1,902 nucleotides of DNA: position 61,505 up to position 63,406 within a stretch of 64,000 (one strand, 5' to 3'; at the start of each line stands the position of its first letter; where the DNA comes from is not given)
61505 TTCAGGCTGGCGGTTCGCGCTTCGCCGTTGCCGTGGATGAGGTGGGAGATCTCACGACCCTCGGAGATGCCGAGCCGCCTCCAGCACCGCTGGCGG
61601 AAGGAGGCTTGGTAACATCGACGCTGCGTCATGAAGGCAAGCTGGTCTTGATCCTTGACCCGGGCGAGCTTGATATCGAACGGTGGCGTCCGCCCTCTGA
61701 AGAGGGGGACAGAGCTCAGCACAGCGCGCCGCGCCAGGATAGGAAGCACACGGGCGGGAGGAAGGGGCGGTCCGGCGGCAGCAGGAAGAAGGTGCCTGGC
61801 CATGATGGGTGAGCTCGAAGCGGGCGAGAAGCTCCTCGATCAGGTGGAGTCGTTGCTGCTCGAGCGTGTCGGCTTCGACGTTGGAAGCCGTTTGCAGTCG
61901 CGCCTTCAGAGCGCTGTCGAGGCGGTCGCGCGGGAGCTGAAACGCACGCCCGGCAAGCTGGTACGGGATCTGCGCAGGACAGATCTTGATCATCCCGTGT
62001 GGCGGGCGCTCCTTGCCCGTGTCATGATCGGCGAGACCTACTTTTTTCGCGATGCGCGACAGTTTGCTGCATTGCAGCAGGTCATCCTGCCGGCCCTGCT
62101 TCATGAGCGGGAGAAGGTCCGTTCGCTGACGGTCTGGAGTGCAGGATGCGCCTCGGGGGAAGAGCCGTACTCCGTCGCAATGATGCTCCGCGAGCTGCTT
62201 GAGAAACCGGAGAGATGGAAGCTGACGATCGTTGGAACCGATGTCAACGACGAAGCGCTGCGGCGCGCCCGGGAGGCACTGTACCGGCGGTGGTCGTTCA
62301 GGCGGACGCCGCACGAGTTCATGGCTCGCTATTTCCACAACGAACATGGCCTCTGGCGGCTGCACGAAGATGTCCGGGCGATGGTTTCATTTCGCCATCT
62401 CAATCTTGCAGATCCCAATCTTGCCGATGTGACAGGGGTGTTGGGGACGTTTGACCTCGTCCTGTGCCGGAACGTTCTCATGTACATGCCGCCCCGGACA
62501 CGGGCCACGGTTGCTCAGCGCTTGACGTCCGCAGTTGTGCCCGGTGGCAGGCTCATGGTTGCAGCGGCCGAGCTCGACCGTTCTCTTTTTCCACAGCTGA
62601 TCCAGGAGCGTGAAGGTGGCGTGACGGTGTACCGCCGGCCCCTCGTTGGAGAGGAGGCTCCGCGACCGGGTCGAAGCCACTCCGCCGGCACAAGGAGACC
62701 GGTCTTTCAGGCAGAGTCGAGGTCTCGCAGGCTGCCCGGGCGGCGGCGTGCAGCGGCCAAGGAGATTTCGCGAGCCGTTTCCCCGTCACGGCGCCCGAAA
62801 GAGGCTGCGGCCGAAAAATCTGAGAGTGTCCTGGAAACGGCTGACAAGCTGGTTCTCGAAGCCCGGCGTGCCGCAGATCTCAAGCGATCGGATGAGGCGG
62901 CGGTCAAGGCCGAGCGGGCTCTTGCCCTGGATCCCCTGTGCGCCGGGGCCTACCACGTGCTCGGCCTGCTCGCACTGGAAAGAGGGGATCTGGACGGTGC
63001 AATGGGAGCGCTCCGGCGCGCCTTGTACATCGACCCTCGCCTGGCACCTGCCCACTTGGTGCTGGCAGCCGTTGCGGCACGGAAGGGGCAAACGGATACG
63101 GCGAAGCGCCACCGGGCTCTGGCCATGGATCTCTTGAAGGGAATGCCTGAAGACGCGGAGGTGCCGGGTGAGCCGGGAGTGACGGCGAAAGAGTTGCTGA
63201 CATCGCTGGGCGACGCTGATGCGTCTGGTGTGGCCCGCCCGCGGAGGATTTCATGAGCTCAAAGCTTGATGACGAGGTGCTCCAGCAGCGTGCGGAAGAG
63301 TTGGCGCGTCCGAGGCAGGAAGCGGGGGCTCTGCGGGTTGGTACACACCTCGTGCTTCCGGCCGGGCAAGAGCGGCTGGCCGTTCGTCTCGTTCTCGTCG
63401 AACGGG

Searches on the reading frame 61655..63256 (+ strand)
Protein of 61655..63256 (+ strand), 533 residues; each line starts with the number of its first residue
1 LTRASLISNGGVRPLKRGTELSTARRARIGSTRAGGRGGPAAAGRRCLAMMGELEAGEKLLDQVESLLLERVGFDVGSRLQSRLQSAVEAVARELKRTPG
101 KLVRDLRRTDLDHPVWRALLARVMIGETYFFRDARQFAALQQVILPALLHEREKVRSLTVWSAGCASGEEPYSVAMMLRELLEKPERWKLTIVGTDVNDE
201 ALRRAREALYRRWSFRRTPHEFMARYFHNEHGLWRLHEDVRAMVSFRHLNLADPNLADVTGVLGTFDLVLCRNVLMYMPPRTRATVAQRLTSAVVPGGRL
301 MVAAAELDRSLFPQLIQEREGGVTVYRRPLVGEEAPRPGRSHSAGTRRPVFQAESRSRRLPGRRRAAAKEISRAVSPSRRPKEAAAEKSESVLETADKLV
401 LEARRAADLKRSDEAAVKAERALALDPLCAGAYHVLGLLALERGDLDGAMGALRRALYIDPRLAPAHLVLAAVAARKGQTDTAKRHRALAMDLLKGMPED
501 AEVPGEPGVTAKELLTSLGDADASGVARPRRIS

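Call 67: search_protein_families(library=pfam, proteins=[window:61655-63256:+], max_evalue=0.00001)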
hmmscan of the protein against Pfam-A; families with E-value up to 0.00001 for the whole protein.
window:61655-63256:+ (533 aa): 4 families
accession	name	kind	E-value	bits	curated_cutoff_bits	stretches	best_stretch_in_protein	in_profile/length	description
PF01739.24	CheR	-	3.8e-47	160.7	27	1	127-306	2-177/195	CheR methyltransferase, SAM binding domain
PF08242.18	Methyltransf_12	-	3.4e-07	31.3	30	0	246-300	48-98/98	Methyltransferase domain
PF07719.23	TPR_2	-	6e-07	29.5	27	0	431-462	2-33/34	Tetratricopeptide repeat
PF13431.12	TPR_17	-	2.2e-06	27.9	24.4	0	453-484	2-33/34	Tetratricopeptide repeat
